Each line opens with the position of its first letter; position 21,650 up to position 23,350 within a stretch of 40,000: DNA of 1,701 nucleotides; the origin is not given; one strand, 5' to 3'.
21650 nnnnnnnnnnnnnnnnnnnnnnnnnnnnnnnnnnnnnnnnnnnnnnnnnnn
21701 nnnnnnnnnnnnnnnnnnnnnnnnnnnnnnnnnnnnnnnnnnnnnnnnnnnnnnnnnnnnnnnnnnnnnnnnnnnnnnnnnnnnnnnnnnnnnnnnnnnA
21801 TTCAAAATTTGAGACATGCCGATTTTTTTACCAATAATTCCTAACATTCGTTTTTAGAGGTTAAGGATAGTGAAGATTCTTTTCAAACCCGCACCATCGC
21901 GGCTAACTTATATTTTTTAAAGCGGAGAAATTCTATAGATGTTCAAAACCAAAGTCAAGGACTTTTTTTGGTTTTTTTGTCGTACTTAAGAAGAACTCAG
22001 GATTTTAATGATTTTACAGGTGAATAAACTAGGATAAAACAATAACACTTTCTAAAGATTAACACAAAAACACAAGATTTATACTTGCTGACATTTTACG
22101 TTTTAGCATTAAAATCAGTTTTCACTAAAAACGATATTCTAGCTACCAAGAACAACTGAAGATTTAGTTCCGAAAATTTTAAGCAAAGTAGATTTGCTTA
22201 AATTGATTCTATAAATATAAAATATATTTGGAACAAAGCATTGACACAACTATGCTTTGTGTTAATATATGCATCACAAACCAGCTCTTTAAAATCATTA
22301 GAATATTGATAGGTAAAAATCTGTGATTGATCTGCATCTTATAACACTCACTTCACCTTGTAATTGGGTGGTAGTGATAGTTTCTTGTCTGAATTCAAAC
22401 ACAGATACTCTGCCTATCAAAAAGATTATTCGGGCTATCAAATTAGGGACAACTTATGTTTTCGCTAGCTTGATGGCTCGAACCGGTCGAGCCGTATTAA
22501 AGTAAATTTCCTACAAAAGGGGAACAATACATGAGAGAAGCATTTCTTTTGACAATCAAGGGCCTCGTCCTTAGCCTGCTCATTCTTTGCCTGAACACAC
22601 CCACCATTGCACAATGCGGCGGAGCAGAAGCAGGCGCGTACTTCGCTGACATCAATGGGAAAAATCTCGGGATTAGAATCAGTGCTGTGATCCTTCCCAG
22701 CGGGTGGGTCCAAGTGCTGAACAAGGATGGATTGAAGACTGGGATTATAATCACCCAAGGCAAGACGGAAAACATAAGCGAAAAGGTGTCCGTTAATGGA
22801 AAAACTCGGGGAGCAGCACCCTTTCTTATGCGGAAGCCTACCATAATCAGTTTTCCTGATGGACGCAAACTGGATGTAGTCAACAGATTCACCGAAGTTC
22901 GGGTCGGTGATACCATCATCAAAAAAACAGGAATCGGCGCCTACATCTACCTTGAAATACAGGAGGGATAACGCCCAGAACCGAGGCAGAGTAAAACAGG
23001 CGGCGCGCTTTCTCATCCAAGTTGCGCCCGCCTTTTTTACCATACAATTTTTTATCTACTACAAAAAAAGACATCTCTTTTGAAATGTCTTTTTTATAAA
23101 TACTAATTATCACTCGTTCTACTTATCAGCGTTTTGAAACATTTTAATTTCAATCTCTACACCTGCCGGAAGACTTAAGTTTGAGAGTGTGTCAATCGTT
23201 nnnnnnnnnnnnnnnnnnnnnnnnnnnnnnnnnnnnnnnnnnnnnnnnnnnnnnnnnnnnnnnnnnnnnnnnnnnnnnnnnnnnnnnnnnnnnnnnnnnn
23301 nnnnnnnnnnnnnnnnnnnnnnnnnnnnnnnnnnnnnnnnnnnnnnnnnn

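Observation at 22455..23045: GC-rich foreign island with an opposite-strand secreted-protein gene inserted between rpsJ and rplC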

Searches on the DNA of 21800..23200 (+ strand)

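Call 8: search_rna_families(source=window, start=21800, end=23200, threshold=evalue, max_evalue=10, show_alignments=2)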
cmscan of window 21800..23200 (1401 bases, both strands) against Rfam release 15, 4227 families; matches with E-value up to 10: 10.
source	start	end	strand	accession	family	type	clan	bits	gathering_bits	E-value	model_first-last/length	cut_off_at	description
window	23060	23124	-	RF02064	STnc370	Gene; sRNA;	-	23.5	54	2.9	1-71/71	no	Enterobacterial sRNA STnc370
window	22048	22119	+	RF01181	snR77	Gene; snRNA; snoRNA; CD-box;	CL00057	21.3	50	2.9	1-83/83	no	Small nucleolar RNA snR77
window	23058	23107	+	RF03630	mir-2818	Gene; miRNA;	-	19.3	90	0.7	1-60/60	no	mir-2818 microRNA precursor family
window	22594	22640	-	RF03970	mir-2766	Gene; miRNA;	-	18.9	60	0.55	1-68/68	no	mir-2766 microRNA precursor family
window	22429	22482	+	RF03596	mir-5880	Gene; miRNA;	-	18.8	97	1.3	9-71/79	no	mir-5880 microRNA precursor family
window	22154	22204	+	RF02418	Spd-sr07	Gene; sRNA;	-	18.3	55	8.6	1-63/63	no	Streptococcus sRNA Spd-sr07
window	22119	22203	+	RF01191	SNORD121A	Gene; snRNA; snoRNA; CD-box;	-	17.2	44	7.2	1-82/82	no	Small nucleolar RNA SNORD121A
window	21842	21863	-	RF03130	L19-Flavobacteria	Cis-reg; leader;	-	16.8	31.5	6.3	1-29/29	no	L19-Flavobacteria ribosomal protein leader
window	22789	22864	+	RF00202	snoR66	Gene; snRNA; snoRNA; CD-box;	-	16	43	5.3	1-76/76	no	Small nucleolar RNA R66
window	22272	22333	+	RF01542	TB11Cs5H1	Gene; snRNA; snoRNA; HACA-box;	-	15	45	6.7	1-71/71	no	Trypanosomatid snoRNA TB11Cs5H1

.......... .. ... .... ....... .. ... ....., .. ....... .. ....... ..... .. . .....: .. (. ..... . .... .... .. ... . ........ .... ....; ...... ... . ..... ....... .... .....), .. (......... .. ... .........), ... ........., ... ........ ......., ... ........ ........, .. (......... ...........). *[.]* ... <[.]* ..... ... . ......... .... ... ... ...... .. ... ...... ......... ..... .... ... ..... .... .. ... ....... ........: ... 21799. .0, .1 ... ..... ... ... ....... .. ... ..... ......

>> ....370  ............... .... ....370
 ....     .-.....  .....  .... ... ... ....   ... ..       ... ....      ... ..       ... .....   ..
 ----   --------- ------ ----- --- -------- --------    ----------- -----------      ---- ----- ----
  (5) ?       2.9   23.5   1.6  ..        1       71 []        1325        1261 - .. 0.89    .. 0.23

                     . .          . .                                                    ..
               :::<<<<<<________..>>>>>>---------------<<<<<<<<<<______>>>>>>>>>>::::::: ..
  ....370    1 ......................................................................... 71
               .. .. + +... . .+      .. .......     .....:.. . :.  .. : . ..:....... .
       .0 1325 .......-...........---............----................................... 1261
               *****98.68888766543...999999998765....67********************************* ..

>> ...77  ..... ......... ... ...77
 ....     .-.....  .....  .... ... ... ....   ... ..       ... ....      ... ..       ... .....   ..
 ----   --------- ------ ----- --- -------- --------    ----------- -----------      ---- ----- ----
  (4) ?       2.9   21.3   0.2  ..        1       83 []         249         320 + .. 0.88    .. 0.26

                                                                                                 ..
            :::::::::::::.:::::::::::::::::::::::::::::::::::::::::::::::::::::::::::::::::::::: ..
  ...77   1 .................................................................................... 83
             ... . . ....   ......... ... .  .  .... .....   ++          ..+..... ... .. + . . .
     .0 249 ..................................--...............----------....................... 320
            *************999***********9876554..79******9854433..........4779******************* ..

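Call 58: search_dna_similar(query=window:21966-23060:+, collection=phages, mode=distant, max_evalue=0.01)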
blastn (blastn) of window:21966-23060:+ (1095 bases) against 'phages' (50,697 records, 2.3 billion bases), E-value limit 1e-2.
No match.

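Call 59: search_dna_similar(query=window:21966-23060:+, collection=plasmids, mode=distant, max_evalue=0.01)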
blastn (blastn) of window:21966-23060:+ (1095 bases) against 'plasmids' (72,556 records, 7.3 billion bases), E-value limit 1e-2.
No match.

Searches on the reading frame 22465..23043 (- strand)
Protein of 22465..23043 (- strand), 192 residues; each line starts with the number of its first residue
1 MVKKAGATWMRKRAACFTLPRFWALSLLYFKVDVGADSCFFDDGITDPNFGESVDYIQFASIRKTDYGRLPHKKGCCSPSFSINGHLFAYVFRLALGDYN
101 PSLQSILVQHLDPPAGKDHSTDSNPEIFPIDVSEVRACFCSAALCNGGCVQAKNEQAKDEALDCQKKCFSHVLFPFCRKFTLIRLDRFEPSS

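Call 7: search_protein_families(library=pfam, proteins=[window:22465-23043:-], max_evalue=1)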
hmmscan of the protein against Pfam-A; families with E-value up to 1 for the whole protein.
window:22465-23043:- (192 aa): 0 families

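Call 37: find_homologous_proteins(query=window:22468-23043:-, max_evalue=0.01)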
Query window:22468-23043:- (192 aa): 1 proteins with E <= 0.01 among 27 candidates.
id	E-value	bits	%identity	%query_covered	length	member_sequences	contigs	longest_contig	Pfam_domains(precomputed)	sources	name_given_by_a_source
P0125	9.0e-131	452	100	100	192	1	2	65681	-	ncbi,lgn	-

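Call 85: search_protein_families(library=phrogs, proteins=[window:22468-23043:-], max_evalue=0.1)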
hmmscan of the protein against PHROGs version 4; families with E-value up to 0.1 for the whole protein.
window:22468-23043:- (192 aa): 0 families

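Call 86: search_protein_families(library=padloc, proteins=[window:22468-23043:-], max_evalue=0.1)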
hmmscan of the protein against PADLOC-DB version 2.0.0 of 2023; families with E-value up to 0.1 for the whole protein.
window:22468-23043:- (192 aa): 0 families
